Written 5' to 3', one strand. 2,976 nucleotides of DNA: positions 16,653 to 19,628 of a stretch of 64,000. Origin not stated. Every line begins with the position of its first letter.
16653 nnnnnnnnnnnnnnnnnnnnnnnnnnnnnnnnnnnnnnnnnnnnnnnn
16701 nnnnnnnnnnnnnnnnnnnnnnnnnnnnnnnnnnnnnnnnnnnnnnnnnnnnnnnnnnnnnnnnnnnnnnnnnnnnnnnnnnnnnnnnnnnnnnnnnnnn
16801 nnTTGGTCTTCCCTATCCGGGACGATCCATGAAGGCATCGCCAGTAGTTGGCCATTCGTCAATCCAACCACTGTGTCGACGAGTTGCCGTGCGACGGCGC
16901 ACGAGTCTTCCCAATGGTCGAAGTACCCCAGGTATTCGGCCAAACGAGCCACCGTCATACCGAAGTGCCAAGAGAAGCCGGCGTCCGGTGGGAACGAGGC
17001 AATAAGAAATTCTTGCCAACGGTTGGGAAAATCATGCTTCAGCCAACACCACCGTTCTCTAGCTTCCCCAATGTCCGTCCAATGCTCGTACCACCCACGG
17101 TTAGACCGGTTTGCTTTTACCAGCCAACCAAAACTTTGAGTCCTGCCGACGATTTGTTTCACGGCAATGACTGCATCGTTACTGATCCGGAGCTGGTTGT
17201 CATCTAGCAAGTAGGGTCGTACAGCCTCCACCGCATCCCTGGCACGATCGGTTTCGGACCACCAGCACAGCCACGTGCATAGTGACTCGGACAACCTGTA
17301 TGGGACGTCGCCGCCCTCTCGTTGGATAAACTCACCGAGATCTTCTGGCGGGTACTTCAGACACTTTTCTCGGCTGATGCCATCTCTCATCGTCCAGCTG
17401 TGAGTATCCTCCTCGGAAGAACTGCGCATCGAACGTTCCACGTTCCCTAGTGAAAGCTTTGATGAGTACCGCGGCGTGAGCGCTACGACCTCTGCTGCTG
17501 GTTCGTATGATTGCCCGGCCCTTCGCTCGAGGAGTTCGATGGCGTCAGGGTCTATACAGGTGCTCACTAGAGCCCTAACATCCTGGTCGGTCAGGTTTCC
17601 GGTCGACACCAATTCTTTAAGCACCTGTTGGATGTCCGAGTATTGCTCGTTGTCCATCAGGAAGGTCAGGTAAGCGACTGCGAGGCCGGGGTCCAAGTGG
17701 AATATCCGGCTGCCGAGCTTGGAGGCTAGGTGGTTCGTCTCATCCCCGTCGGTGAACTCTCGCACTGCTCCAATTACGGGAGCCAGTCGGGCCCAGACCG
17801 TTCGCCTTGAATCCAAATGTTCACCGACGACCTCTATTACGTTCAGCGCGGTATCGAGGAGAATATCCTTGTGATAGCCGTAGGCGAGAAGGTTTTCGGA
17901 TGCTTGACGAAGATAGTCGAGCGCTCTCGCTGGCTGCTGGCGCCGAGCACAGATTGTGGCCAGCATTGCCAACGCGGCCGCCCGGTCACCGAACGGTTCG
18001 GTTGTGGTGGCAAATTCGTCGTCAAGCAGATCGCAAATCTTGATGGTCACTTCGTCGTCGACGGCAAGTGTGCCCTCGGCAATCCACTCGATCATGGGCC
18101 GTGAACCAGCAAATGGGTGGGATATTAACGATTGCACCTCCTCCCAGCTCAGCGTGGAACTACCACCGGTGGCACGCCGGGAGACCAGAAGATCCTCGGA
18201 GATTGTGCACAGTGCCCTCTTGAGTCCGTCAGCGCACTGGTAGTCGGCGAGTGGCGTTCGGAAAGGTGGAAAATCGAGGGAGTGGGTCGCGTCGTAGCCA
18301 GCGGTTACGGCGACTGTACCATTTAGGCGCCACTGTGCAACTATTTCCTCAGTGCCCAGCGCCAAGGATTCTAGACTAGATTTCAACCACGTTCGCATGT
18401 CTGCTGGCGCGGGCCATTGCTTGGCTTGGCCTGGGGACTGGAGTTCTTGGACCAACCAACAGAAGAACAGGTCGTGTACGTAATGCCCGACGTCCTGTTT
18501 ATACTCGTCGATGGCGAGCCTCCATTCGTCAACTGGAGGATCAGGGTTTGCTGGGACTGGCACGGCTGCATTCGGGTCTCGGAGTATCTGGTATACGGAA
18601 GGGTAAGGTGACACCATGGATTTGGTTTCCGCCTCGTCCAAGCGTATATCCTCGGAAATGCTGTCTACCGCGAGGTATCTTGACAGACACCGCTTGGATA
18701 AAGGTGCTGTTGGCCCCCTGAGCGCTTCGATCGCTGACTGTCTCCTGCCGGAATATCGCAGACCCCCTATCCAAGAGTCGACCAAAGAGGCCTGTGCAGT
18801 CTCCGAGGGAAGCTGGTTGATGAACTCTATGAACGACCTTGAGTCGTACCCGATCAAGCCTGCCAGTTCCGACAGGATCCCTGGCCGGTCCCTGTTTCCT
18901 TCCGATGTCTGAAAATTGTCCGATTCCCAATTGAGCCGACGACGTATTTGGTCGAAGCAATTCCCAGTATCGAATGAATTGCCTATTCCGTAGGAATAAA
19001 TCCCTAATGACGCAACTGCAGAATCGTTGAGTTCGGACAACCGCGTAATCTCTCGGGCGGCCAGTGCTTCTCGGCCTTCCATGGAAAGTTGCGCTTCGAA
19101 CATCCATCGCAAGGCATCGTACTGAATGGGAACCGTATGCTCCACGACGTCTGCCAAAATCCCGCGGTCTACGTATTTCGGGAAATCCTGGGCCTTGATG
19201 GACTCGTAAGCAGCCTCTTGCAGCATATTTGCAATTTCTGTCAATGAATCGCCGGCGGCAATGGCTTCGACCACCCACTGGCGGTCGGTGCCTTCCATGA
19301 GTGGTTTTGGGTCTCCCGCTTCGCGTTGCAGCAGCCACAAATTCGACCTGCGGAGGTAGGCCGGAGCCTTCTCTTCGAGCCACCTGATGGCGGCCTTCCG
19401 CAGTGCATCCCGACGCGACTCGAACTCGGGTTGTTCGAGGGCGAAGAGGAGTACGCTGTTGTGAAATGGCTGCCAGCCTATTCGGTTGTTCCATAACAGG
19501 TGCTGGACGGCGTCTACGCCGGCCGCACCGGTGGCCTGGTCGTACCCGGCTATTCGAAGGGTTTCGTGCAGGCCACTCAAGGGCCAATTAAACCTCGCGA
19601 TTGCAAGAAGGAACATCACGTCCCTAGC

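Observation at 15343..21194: Two-gene candidate antiviral STAND system: nuclease-NTPase-sensor protein (1464 aa) translationally coupled to an unknown 486-aa protein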

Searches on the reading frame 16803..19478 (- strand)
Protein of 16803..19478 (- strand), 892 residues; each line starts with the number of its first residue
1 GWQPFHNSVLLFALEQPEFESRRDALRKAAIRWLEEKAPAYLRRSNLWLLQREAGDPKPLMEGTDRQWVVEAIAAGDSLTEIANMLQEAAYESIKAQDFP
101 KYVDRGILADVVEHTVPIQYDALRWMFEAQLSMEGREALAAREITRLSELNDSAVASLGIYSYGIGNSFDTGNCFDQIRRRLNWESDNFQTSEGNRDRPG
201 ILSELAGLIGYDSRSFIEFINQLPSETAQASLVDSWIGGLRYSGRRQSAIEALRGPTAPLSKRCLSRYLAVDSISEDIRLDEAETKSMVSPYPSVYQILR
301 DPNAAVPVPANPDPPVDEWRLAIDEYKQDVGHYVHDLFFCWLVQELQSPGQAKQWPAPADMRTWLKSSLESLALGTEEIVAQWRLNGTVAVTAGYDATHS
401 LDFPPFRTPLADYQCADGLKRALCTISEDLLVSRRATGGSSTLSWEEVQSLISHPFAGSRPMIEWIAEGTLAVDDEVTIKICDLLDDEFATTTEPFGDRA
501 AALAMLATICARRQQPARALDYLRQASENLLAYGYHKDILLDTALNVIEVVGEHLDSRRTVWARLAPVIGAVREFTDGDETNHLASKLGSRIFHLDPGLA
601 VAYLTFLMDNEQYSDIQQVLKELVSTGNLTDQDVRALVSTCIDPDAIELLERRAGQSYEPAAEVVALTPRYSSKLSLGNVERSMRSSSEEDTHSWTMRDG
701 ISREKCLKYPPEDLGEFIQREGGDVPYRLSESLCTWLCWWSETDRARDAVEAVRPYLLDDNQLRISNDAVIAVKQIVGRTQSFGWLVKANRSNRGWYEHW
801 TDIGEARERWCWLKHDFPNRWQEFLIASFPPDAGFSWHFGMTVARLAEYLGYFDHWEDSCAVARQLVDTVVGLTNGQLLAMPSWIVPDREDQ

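Call 52: predict_structure(alignment_id=A2)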
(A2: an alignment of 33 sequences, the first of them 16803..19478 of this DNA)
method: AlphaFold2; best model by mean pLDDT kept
length: 892 residues; sequences in the alignment: 33
mean_pLDDT: 85.6   pTM: 0.85
mean pLDDT of the five models: 85.6, 84.5, 83.4, 82.8, 82.6
residues with pLDDT >= 90: 460; 70-90: 336; 50-70: 54; < 50: 42
segments of 3 or more residues with pLDDT < 50: 1-8, 187-194, 679-699, 888-892
pLDDT, mean of each block of 10 residues (from residue 1): 42 72 86 89 85 92 94 91 92 94 93 79 93 83 88 92 93 95 60 64 95 93 88 93 92 92 95 90 92 92 85 75 79 95 92 87 92 95 89 94 82 92 95 89 95 93 93 95 94 90 97 94 95 72 91 86 90 79 86 84 87 85 81 81 80 85 80 56 42 38 85 90 79 93 94 91 88 93 91 75 86 92 88 68 89 94 94 88 66 33
secondary structure, 60 per line:
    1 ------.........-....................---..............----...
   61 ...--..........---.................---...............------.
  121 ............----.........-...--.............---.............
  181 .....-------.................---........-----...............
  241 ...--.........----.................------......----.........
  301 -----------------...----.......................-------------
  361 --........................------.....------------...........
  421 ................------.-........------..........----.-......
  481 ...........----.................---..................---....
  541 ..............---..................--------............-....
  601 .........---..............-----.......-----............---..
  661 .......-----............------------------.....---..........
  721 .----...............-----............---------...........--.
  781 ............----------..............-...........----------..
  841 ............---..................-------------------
elements in order (helices of 4 or more, strands of 3 or more residues): H7-15 H17-36 H40-53 H58-63 H66-75 H79-95 H99-113 H120-132 H137-145 H152-164 H168-185 H193-209 H213-220 H226-243 H246-254 H259-275 H282-287 H292-300 H325-347 H363-386 H393-397 H410-436 H445-452 H459-468 H475-491 H496-512 H516-533 H537-554 H558-575 H584-595 H597-609 H613-626 H632-638 H644-655 H659-667 H673-684 H703-707 H711-721 H726-740 H746-757 H767-777 H780-792 H803-816 H818-828 H839-852 H856-873

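Call 55: fold_search(model_id=the predicted structure, library=pdb)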
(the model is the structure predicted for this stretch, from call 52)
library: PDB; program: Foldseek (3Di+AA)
matches with E <= 10: 462; with E <= 0.001: 2
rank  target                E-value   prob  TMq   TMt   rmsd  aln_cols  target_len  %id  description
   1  8dgc_A                2.3e-06  1.00  0.54  0.28  11.2       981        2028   11  Avs3 bound to phage PhiV-1 terminase (released 2022-08-03)
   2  8dgc_B                3.2e-06  1.00  0.54  0.27  11.4       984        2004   12  Avs3 bound to phage PhiV-1 terminase (released 2022-08-03)
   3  4m57                  9.5e-03  0.94  0.14  0.17  34.9       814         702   10  Crystal structure of the pentatricopeptide repeat protein PPR10 from maize (released 2013-10-30)
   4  6yvu_D                9.8e-03  0.87  0.14  0.14  31.9       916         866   13  Condensin complex from S.cerevisiae ATP-free apo non-engaged state (released 2020-07-15)
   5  5oqn_A                1.6e-02  0.57  0.11  0.12  31.6       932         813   11  Crystal structure of the S. cerevisiae condensin Ycg1-Brn1 subcomplex bound to DNA (short kleisin loop) (released 2017-10-18)
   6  9im6_A                1.7e-02  0.84  0.17  0.15  33.4      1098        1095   11  Structure of influenza A virus RNA polymerase PB1 and nuclear import host factor RanBP5 complex (released 2024-11-27)
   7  5j3v_A                1.9e-02  0.85  0.17  0.18  35.8       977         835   11  Crystal structure of human Karyopherin-beta2 bound to the histone H3 tail (released 2016-09-21)
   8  5o9z_v                2.0e-02  0.72  0.13  0.14  26.7       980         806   10  Cryo-EM structure of a pre-catalytic human spliceosome primed for activation (B complex) (released 2017-08-16)
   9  4ol0_B                2.1e-02  0.63  0.14  0.14  28.3      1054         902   11  Crystal structure of transportin-SR2, a karyopherin involved in human disease, in complex with Ran (released 2014-04-09)
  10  7onb_C                2.1e-02  0.87  0.17  0.18  27.1       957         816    9  Structure of the U2 5' module of the A3'-SSA complex (released 2021-08-04)
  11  5lqw_Q                2.2e-02  0.87  0.16  0.17  25.8       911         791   11  yeast activated spliceosome (released 2016-10-05)
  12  4c0p_A                2.3e-02  0.69  0.15  0.15  28.6      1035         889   11  Unliganded Transportin 3 (released 2014-01-22)
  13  5yvi_A                2.4e-02  0.90  0.19  0.20  33.7       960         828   10  Crystal structure of Karyopherin beta2 in complex with FUS(456-526) (released 2018-05-16)
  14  8r6s_G                2.4e-02  0.69  0.12  0.13  32.3       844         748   11  Plastid-encoded RNA polymerase (Integrated model) (released 2024-03-13)
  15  3w3w_A                2.8e-02  0.66  0.14  0.13  33.4      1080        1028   11  Crystal structure of Kap121p bound to Ste12p (released 2013-04-10)
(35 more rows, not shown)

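Call 60: search_solved_structures(query=A2, max_evalue=1, show_alignments=0)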
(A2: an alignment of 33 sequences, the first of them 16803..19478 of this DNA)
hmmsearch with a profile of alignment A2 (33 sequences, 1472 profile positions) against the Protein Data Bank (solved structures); distinct sequences matched with E-value up to 1: 3.
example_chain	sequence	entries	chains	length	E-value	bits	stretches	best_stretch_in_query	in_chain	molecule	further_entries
2ga8_A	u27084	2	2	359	0.45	11.4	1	263-299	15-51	Hypothetical 39.9 kDa protein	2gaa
6m3w_A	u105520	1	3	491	0.6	10.9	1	992-1096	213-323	Spike glycoprotein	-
8bnv_A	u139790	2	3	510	0.67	10.8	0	266-296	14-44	AAA family ATPase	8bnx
